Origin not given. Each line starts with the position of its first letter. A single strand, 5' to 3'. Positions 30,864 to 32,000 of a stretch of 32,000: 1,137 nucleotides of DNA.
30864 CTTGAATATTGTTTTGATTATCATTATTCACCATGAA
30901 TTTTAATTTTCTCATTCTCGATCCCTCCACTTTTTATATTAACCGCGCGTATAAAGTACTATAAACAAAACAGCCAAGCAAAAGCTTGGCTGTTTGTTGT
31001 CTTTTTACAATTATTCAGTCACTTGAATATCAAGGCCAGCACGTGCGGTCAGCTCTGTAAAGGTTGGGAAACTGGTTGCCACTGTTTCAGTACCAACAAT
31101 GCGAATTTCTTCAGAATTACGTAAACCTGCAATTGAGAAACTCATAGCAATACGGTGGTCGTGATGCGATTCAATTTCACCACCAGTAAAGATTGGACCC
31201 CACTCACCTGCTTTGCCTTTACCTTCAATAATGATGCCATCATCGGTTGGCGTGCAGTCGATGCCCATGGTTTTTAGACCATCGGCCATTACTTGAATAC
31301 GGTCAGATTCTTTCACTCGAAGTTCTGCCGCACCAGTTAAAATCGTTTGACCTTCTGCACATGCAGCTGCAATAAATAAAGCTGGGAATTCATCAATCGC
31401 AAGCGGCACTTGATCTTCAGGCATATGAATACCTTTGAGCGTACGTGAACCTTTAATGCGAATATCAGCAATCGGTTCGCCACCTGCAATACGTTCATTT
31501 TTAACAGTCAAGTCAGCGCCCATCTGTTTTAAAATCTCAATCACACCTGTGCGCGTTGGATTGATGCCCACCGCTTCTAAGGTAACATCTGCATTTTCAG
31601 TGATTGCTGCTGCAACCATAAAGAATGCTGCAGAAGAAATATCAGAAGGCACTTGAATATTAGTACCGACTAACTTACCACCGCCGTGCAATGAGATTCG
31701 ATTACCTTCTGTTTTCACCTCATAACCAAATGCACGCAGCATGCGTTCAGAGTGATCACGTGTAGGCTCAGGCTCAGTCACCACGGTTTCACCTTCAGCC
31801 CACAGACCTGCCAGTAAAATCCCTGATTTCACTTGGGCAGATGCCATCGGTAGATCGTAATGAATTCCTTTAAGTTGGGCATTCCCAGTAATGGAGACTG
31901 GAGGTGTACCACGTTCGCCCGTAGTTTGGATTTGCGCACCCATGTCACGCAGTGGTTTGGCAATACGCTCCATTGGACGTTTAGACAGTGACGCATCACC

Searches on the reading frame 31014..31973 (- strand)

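Call 69: search_protein_families(library=pfam, proteins=[window:31014-31973:-], max_evalue=0.00001)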
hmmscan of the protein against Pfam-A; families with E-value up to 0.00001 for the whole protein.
window:31014-31973:- (320 aa): 1 family
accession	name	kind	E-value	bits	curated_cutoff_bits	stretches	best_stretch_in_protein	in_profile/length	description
PF00275.25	EPSP_synthase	-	2.1e-81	274.3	22.8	1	1-307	122-415/417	EPSP synthase (3-phosphoshikimate 1-carboxyvinyltransferase)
